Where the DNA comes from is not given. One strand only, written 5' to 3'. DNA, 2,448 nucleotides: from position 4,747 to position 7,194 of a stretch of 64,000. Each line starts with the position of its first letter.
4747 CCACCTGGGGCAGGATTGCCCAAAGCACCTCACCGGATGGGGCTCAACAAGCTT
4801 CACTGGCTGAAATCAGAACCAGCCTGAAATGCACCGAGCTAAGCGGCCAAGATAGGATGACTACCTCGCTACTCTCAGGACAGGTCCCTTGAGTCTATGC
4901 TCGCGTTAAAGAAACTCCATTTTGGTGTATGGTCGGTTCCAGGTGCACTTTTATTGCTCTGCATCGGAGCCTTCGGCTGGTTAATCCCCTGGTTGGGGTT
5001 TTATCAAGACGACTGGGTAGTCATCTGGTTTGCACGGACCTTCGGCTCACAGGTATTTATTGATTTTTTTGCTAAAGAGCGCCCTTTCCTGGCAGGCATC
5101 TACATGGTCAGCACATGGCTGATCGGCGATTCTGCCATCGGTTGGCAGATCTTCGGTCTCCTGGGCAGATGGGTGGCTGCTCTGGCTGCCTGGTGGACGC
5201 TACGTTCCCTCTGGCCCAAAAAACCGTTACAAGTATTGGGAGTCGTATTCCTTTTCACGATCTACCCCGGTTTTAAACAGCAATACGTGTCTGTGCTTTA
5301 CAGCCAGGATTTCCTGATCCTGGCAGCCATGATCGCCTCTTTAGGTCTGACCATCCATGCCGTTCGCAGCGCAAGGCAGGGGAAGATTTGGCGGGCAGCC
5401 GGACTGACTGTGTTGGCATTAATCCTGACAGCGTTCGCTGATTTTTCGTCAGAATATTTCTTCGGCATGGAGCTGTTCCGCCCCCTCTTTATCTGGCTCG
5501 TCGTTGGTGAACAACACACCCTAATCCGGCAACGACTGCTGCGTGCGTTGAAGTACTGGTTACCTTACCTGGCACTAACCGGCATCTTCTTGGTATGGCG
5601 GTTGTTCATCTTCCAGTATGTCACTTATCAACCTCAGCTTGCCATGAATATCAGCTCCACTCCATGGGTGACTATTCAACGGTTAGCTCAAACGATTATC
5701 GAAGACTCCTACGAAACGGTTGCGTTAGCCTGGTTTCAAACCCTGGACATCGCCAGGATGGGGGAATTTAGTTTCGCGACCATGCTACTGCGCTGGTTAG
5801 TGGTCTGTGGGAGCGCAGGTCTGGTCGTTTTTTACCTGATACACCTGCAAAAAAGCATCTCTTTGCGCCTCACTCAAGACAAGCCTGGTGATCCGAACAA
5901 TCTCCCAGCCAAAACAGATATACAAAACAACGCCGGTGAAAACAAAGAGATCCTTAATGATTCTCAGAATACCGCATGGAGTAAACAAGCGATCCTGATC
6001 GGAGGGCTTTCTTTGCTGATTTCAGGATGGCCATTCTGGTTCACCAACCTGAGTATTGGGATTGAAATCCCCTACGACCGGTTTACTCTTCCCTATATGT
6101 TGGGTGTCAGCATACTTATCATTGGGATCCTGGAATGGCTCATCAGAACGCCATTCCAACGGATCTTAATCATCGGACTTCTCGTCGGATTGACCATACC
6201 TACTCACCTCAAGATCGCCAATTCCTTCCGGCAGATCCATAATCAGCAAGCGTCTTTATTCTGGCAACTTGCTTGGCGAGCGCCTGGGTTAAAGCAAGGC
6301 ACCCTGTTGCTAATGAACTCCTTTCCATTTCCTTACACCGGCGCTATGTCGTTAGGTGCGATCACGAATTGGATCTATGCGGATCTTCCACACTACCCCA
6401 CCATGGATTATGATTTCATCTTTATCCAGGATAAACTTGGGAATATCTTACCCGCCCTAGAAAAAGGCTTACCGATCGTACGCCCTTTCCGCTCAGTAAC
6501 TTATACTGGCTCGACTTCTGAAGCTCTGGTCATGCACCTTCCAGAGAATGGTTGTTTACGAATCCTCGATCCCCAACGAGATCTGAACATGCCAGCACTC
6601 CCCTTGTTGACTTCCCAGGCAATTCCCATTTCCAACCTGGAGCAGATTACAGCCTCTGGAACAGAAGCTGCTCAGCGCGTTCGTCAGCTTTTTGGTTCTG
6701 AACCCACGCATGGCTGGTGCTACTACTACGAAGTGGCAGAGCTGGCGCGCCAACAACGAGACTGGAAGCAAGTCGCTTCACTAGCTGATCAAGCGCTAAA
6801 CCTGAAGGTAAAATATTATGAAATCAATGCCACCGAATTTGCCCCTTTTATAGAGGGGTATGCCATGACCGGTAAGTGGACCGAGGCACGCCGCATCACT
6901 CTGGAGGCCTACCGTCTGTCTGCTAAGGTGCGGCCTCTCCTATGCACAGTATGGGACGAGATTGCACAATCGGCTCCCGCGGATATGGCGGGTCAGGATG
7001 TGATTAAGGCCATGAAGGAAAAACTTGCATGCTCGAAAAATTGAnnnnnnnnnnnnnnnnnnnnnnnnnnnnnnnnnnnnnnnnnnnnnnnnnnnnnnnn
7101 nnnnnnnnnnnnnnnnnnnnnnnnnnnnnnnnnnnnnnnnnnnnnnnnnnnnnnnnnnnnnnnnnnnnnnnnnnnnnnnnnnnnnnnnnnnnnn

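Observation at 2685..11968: Six-gene envelope-glycosylation cassette wedged between alaS and ruvX-mltG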

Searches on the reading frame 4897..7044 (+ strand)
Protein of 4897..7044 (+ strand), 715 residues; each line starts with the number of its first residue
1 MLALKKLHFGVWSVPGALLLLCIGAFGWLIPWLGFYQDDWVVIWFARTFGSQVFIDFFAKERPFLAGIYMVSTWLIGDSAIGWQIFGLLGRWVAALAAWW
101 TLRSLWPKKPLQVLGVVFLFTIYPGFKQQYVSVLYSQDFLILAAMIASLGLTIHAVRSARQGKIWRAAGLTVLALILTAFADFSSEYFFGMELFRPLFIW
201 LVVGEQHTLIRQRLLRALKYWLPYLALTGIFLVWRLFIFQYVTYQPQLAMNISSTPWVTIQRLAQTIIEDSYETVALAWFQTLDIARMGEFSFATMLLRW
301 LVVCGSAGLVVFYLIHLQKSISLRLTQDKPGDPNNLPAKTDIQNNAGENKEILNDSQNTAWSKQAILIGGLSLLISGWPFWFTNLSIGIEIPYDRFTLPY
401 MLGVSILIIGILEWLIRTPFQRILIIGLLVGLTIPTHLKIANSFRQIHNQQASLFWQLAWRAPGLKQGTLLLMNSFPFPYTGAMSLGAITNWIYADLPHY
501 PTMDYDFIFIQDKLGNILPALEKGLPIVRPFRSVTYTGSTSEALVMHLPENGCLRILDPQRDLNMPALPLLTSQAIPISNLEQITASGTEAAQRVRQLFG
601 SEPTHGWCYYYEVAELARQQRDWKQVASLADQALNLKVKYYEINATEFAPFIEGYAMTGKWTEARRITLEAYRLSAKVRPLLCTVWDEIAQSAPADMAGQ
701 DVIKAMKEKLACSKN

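Call 3: search_protein_families(library=pfam, proteins=[window:4897-7044:+], max_evalue=0.01)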
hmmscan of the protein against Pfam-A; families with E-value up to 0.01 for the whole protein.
window:4897-7044:+ (715 aa): 0 families

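Call 4: search_protein_families(library=ncbifam, proteins=[window:4897-7044:+], max_evalue=0.01)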
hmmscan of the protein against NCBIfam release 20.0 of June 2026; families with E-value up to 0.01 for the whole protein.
window:4897-7044:+ (715 aa): 0 families

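Call 10: search_solved_structures(query=window:4897-7044:+, max_evalue=10)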
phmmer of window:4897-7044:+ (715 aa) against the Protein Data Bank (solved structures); distinct sequences matched with E-value up to 10: 5.
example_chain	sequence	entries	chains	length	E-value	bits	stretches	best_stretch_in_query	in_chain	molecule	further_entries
6w1s_T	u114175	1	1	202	0.18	13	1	530-584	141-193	Mediator of RNA polymerase II transcription subunit 25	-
8t1i_T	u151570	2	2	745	0.84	10.8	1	530-585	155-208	Mediator of RNA polymerase II transcription subunit 25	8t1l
7emf_Y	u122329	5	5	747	1.2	10.4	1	530-593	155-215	Mediator of RNA polymerase II transcription subunit 25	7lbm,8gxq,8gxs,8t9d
6dzi_l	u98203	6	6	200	1.5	10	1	489-553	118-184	30S ribosomal protein S4 | Small ribosomal subunit protein uS4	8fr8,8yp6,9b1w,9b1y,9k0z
32nj_D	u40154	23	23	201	1.6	9.9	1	489-553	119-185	Small ribosomal subunit protein uS4 | 30S ribosomal protein S4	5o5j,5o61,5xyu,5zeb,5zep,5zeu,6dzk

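Call 11: find_homologous_proteins(query=window:4897-7044:+, max_evalue=0.001)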
Query window:4897-7044:+ (715 aa): 531 proteins with E <= 0.001 among 8000 candidates; the best 120 are listed.
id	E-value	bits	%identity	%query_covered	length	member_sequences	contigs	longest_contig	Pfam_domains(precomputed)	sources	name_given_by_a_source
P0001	1.9e-229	782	39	99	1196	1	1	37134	-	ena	-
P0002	5.7e-208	711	47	99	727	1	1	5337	-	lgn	-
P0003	1.8e-191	656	42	99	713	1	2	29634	-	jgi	jgi:hypothetical protein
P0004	3.5e-188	645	44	99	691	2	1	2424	-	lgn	-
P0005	3.5e-187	642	45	100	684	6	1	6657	-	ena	-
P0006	1.5e-184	633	42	100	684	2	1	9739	-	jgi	jgi:hypothetical protein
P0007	1.0e-181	624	45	98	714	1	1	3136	-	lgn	-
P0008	1.0e-181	624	43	99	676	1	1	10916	-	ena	-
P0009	1.4e-180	620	43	99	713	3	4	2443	-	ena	-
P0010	9.2e-179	614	43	99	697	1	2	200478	-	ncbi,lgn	-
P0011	3.9e-168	579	41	99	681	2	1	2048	-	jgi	jgi:hypothetical protein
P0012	1.4e-167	577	42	99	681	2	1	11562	-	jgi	jgi:hypothetical protein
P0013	2.6e-167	576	41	98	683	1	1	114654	-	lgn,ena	-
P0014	1.3e-166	574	39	100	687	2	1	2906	-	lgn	-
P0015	2.6e-165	570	39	99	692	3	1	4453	-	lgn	-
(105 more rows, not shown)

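Call 16: find_related_loci(query=A1, collection=genome_contigs, flank=10000)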
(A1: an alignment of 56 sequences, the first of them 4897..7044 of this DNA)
Query A1 (715 aa) in genome_contigs; peptide patterns used: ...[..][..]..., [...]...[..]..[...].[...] (x = any residue, [..] = any of these).
598 stretches matched a pattern (row limit reached: there are more); 561 encode a relative of the query (tblastn E <= 1e-3); the best 80 are kept; 78 distinct loci.
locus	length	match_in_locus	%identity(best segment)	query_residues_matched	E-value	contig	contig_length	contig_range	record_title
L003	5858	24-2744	43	4-713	3e-179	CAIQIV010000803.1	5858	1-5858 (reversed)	MAG: uncultured Chloroflexi bacterium isolate LaPlata_bin-0303 genome assembly, contig: bin-0303:803/865, whole genome s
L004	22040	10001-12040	41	1-714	2e-164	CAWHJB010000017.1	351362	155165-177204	MAG: uncultured Chloroflexia bacterium isolate MFD02923.bin.2.67 genome assembly, contig: contig_8658, whole genome shot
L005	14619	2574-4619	40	3-713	9e-162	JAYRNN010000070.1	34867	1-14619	MAG: Anaerolineales bacterium isolate XM2_XAASGE4bin.2 k141_245852, whole genome shotgun sequence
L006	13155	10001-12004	39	15-715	2e-161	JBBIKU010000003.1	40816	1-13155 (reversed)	MAG: Anaerolineaceae bacterium isolate SLS170214_bin_193 NODE_743_length_40816_cov_3.816835, whole genome shotgun sequen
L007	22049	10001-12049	41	1-714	5e-160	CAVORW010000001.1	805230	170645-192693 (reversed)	MAG: uncultured Chloroflexia bacterium isolate MFD09964.bin.2.12 genome assembly, contig: contig_17741, whole genome sho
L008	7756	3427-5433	38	14-714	9e-159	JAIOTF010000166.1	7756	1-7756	MAG: Anaerolineaceae bacterium isolate SMBSF63 bin_68_k127_882305, whole genome shotgun sequence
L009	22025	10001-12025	39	4-714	5e-158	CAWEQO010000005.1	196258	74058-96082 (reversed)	MAG: uncultured Chloroflexia bacterium isolate MFD01721.bin.2.179 genome assembly, contig: contig_17922, whole genome sh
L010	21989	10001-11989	38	15-714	1e-157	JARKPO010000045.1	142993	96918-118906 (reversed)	MAG: Levilinea sp. isolate D180_maxbin.003 k141_39250, whole genome shotgun sequence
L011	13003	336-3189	38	2-714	4e-157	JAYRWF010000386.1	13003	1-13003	MAG: Anaerolineales bacterium isolate NJ_NJASGE3bin.38 k141_1092907, whole genome shotgun sequence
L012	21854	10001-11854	38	14-664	1e-156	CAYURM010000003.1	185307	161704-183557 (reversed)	MAG TPA_asm: uncultured Anaerolineaceae bacterium isolate SRP241326_co4_46 genome assembly, contig: NODE_85_length_18530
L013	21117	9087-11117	38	1-715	2e-156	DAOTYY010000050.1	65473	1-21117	MAG TPA_asm: Anaerolineaceae bacterium isolate H34_448 k137_346805, whole genome shotgun sequence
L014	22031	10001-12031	41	1-712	7e-156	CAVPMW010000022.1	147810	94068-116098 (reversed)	MAG: uncultured Chloroflexia bacterium isolate MFD10007.bin.2.126 genome assembly, contig: contig_74517, whole genome sh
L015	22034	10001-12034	38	2-712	7e-155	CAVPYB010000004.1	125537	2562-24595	MAG: uncultured Chloroflexia bacterium isolate MFD09964.bin.2.153 genome assembly, contig: contig_19953, whole genome sh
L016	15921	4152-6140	37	15-714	2e-154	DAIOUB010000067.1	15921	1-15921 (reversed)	MAG TPA_asm: Levilinea sp. isolate CTOTU7638 NODE_5921_length_15921_cov_8.869847, whole genome shotgun sequence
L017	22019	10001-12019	37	1-714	2e-154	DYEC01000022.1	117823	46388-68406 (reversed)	MAG TPA_asm: Anaerolinea sp. isolate Tomsk_49_42 Tomsk_k141_68475, whole genome shotgun sequence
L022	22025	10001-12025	38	4-712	5e-151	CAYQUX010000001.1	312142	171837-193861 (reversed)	MAG TPA_asm: uncultured Leptolinea sp. isolate binchicken_co7_186 genome assembly, contig: NODE_13_length_312142_cov_18.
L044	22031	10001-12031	36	4-712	3e-142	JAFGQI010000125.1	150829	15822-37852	MAG: Anaerolineales bacterium isolate Zod_Metabat.740 k87_10387044, whole genome shotgun sequence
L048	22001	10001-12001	35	14-713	4e-139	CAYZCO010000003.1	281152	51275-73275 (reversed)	MAG TPA_asm: uncultured Leptolinea sp. isolate binchicken_co27_189 genome assembly, contig: NODE_32_length_281152_cov_21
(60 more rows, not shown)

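Call 22: predict_structure(alignment_id=A1)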
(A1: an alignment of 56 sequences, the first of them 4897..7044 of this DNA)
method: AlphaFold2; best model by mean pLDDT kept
length: 715 residues; sequences in the alignment: 56
mean_pLDDT: 93.9   pTM: 0.92
mean pLDDT of the five models: 93.9, 93.0, 92.9, 92.8, 92.4
residues with pLDDT >= 90: 621; 70-90: 71; 50-70: 23; < 50: 0
segments of 3 or more residues with pLDDT < 50: none
pLDDT, mean of each block of 10 residues (from residue 1): 85 98 97 95 97 94 94 97 98 98 97 98 97 97 98 98 97 98 94 96 94 97 97 89 84 95 96 96 87 92 98 97 87 65 57 75 97 94 93 94 98 96 98 96 95 97 98 86 94 92 96 96 97 97 96 95 93 98 94 96 97 98 98 96 96 98 98 97 95 91 97 78
secondary structure, 60 per line:
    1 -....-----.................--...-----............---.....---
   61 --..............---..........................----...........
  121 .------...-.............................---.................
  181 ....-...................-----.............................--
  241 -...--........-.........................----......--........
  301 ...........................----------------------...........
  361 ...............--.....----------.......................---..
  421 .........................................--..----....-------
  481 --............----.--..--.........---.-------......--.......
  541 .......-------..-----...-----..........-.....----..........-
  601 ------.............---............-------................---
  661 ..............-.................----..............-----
elements in order (helices of 4 or more, strands of 3 or more residues): H2-5 H11-27 H38-49 H53-57 H63-76 H80-105 H110-121 H132-160 H164-184 H186-204 H210-238 H247-254 H256-280 H285-290 H293-327 H350-375 H378-382 H393-415 H419-461 E470-473 H483-494 E506-509 H510-513 E526-531 E534-539 E543-547 H570-578 H590-599 H607-619 H623-634 H642-657 H661-674 H676-692 H697-710
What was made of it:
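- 4897..7044 (+): M2, a GT-C-fold membrane protein and paralog 2 (715 aa). This is the protein that was modelled. AF2 model: pLDDT 93.9, pTM 0.92, about 11 TM helices plus a C-terminal alpha/beta and TPR-like domain (call 22).
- On GT-C glycosyltransferase superfamily (fold level): About 11 TM helices (call 22).
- The model is confident (call 22).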

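Call 24: fold_search(model_id=the predicted structure, library=pdb)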
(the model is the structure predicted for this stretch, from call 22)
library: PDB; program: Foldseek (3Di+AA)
matches with E <= 10: 351; with E <= 0.001: 1
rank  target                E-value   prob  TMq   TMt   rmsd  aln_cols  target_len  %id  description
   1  8agc_A                5.5e-04  1.00  0.31  0.32  23.5       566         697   12  Structure of yeast oligosaccharylransferase complex with lipid-linked oligosaccharide and non-acceptor peptide bound (released 2022-12-07)
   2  6s7t_A                1.9e-03  1.00  0.33  0.33  24.6       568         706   10  Cryo-EM structure of human oligosaccharyltransferase complex OST-B (released 2019-12-18)
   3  8age_A                2.6e-03  1.00  0.26  0.28  13.4       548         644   12  Structure of yeast oligosaccharylransferase complex with acceptor peptide bound (released 2022-12-07)
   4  8b6l_I                6.5e-03  1.00  0.29  0.30  26.8       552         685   11  Subtomogram average of the human Sec61-TRAP-OSTA-translocon (released 2022-12-07)
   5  5ezm                  8.9e-03  1.00  0.26  0.32  16.8       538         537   13  Crystal Structure of ArnT from Cupriavidus metallidurans in the apo state (released 2016-02-17)
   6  9n9j_I                1.7e-02  1.00  0.31  0.32  26.4       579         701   11  Structure of a GRP94 folding intermediate engaged with a CCDC134- and FKBP11-bound secretory translocon (released 2025-11-19)
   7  8zal_J                2.6e-02  0.35  0.10  0.13  26.9       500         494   11  EmrAB-TolC MFS-type tripartite multidrug efflux pump EA (released 2025-04-30)
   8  7oci_F                2.8e-02  1.00  0.31  0.34  16.4       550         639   11  Cryo-EM structure of yeast Ost6p containing oligosaccharyltransferase complex (released 2022-02-16)
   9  6ftg_5                5.2e-02  0.99  0.30  0.33  23.6       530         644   12  Subtomogram average of OST-containing ribosome-translocon complexes from canine rough microsomal membranes (released 2018-03-21)
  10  8pnl_C                9.8e-02  0.18  0.10  0.14  25.0       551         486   13  Outward-open conformation of a Major Facilitator Superfamily (MFS) transporter MHAS2168, a homologue of Rv1410 from M. (released 2023-10-18)
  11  8s5z_A                2.3e-01  0.15  0.09  0.14  24.0       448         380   10  Cryo-EM structure of hydroxychloroquine-bound human SLC19A3 in inward-open state (released 2024-10-02)
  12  7bvc_B                3.1e-01  0.66  0.23  0.17  16.1       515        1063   12  Cryo-EM structure of Mycobacterium smegmatis arabinosyltransferase EmbA-EmbB-AcpM2 in complex with ethambutol (released 2020-04-29)
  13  8pnl_A                3.1e-01  0.11  0.10  0.13  26.6       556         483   13  Outward-open conformation of a Major Facilitator Superfamily (MFS) transporter MHAS2168, a homologue of Rv1410 from M. (released 2023-10-18)
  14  7dkh_A                3.2e-01  0.18  0.13  0.11  24.2       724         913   10  Crystal structure of the Ctr9/Paf1/Cdc73/Rtf1 quaternary complex (released 2021-11-24)
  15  8bbg_D                3.4e-01  0.23  0.19  0.12  25.0       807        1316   12  Structure of the IFT-A complex; anterograde IFT-A train model (released 2022-12-21)
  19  9i5k_A                4.4e-01  0.94  0.31  0.43  11.3       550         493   12  Structure of the Chaetomium thermophilum Pmt4 homodimer (C2 symmetry) (released 2025-12-24)
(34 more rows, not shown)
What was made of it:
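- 4897..7044 (+): Foldseek against PDB: STT3 8agc_A at E 5.5e-4 and ArnT 5ezm at E 8.9e-3, both with probability 1.0 (call 24).
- On GT-C glycosyltransferase superfamily (fold level): EmbA/B, AftA and AftD follow at probability 0.51-0.66 (call 24).
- Closest known: Arn pathway. Same: A GT-C enzyme transfers it outside; ArnT 5ezm is a fold hit (call 24).
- Closest known: TPR-containing protein O-mannosyltransferases. Same: Pmt4 9i5k is a fold hit (call 24).
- Every membrane-domain Foldseek hit with high probability is a GT-C enzyme (call 24). The best Foldseek hits are STT3 subunits (8agc_A, 6s7t_A; call 24). ArnT, Pmt4 and the Emb/Aft enzymes, which use monophosphate donors, are also hit with comparable scores (call 24). 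EmbA/B, AftA and AftD are among the fold hits (call 24). MFS transporters appear among the weak Foldseek hits, with probability 0.35 or less (call 24).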

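Call 30: search_protein_families(library=pfam, proteins=[L004:13248-14768:+, L003:4415-5119:+, L015:12999-13736:+, L004:17238-18110:+, L004:17861-19414:+, L008:1072-3186:+, L015:14154-15440:+, L022:15525-15974:+, L015:15444-16994:+, L044:12069-12785:+], max_evalue=0.001)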
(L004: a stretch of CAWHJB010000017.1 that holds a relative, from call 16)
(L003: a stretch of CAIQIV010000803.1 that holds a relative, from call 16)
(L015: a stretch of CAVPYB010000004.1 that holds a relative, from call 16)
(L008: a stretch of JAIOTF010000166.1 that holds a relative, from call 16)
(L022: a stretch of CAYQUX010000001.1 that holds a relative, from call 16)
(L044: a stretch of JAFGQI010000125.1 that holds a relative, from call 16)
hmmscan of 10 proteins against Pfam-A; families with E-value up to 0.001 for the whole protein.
L004:13248-14768:+ (507 aa): 1 family
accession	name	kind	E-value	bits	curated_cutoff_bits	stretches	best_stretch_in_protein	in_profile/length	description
PF04865.19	Baseplate_J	-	2.4e-07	30.8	21.1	1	222-315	22-111/255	Baseplate J-like protein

L003:4415-5119:+ (235 aa): 5 families
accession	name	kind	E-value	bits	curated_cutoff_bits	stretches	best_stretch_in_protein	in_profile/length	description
PF13649.12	Methyltransf_25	-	8.9e-09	36.4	27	1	83-149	3-70/97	Methyltransferase domain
PF08242.18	Methyltransf_12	-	2.6e-08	34.9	30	1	83-161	2-79/98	Methyltransferase domain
PF08241.18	Methyltransf_11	-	1.2e-06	29.5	21.2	1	83-134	2-51/95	Methyltransferase domain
PF13489.12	Methyltransf_23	-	1.7e-05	25.1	27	1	83-199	28-135/164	Methyltransferase domain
PF13847.12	Methyltransf_31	-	0.00019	21.6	27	1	80-120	6-47/145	Methyltransferase domain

L015:12999-13736:+ (246 aa): 5 families
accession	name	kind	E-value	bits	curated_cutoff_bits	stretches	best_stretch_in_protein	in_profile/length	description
PF00583.31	Acetyltransf_1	-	3.5e-14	53.5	20.7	1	126-229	11-116/116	Acetyltransferase (GNAT) family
PF13508.13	Acetyltransf_7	-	9.5e-10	39.2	27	1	150-230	4-83/84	Acetyltransferase (GNAT) domain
PF13302.13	Acetyltransf_3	-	2.6e-07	31.9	25.4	1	95-229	2-137/138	Acetyltransferase (GNAT) domain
PF13673.13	Acetyltransf_10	-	8.8e-07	29.4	23.6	1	144-231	26-109/128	Acetyltransferase (GNAT) domain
PF08445.16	FR47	-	6.8e-05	23.2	22.1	1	168-237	17-85/86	FR47-like protein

L004:17238-18110:+ (291 aa): 1 family
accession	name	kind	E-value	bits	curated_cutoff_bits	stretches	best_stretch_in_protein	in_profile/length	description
PF05114.20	MbnB_TglH_ChrH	-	2.7e-15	56.8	25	1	54-246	41-232/263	RiPP precursor modification enzyme MbnB/TglH/ChrH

L004:17861-19414:+ (518 aa): 1 family
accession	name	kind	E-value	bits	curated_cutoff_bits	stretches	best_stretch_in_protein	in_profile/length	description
PF07995.17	GSDH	-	5.5e-45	154.5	25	2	143-300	3-158/332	Glucose / Sorbosone dehydrogenase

L008:1072-3186:+ (705 aa): 6 families
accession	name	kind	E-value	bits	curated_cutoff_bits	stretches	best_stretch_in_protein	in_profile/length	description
PF13549.11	ATP-grasp_5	-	1.1e-77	260.8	27.6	1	480-702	2-221/221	ATP-grasp domain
PF13607.11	Succ_CoA_lig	-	6.2e-47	159.3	27.4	1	155-287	1-135/138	Succinyl-CoA ligase like flavodoxin domain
PF13380.12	CoA_binding_2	-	9.6e-27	94.2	22.8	1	15-137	1-113/116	CoA binding domain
PF19045.5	Ligase_CoA_2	-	7.2e-21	75.3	23.7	1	302-437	2-139/162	Ligase-CoA domain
PF02629.25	CoA_binding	-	1.8e-17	64.3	22.3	1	13-105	2-97/97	CoA binding domain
PF08442.15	ATP-grasp_2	-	0.00095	19.3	29.5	0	488-598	2-115/202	ATP-grasp domain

L015:14154-15440:+ (429 aa): 0 families

L022:15525-15974:+ (150 aa): 0 families

L015:15444-16994:+ (517 aa): 1 family
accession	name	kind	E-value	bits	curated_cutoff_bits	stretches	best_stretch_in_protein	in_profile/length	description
PF00884.28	Sulfatase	-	3.1e-05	23.9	25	1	180-454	1-248/301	Sulfatase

L044:12069-12785:+ (239 aa): 0 families

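Call 54: search_protein_families(library=pfam, alignment_id=A1, max_evalue=10)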
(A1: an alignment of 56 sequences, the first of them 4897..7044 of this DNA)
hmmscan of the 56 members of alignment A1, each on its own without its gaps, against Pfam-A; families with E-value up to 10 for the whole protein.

A. member 1, window:4897-7044:+ (715 aa): 1 family
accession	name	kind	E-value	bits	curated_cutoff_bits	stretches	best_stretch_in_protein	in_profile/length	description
PF05421.16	DUF751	-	0.019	16.1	27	1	393-433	8-48/60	Protein of unknown function (DUF751)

B. families by the number of members that match (of 56 scanned): 34 families (the first 25 are shown)
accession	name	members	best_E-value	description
PF07719.23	TPR_2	11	0.00064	Tetratricopeptide repeat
PF05421.16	DUF751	8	0.002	Protein of unknown function (DUF751)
PF13176.12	TPR_7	6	0.024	Tetratricopeptide repeat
PF13424.12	TPR_12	5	0.045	Tetratricopeptide repeat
PF07760.16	DUF1616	3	0.012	Protein of unknown function (DUF1616)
PF24008.1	DUF7322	2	0.04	Domain of unknown function (DUF7322)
PF07331.16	TctB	1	0.0027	Tripartite tricarboxylate transporter TctB family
PF00515.34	TPR_1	1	0.007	Tetratricopeptide repeat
PF04474.17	DUF554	1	0.0085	Protein of unknown function (DUF554)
PF03547.23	Mem_trans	1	0.017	Membrane transport protein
PF00895.25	ATP-synt_8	1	0.044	ATP synthase protein 8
PF04955.18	HupE_UreJ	1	0.044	HupE / UreJ protein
PF10066.14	DUF2304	1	0.1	Uncharacterized conserved protein (DUF2304)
PF15932.10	DUF4748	1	0.12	Domain of unknown function (DUF4748)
PF13428.12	TPR_14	1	0.12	Tetratricopeptide repeat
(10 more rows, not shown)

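Call 55: search_protein_representatives(alignment_id=A1)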
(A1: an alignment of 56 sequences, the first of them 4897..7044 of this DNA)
Query: 56 sequences, 680 profile positions. Proteins with E-value up to 0.001 (for the whole library): 3401; up to 1e-10: 2620; up to 1e-30: 1713. The best 150 are listed.
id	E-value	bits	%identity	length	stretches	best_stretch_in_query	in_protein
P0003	9.7e-280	946.0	-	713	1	1-678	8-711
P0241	1.2e-268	909.4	-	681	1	5-679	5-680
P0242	1.7e-258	875.9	-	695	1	2-678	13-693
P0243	8.7e-255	863.6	-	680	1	1-678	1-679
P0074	1.8e-251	852.6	-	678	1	3-679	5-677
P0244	7.7e-251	850.5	-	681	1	3-679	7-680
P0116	5.4e-250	847.7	-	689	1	1-678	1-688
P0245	2.5e-249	845.6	-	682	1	1-678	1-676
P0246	4.3e-249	844.8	-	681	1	1-678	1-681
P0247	1.1e-246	836.9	-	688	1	2-679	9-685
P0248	4.8e-246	834.7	-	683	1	2-678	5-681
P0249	6.0e-242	821.2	-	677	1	2-678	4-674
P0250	2.2e-241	819.3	-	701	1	2-678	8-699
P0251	3.9e-240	815.2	-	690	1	2-678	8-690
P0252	5.0e-238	808.2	-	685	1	5-679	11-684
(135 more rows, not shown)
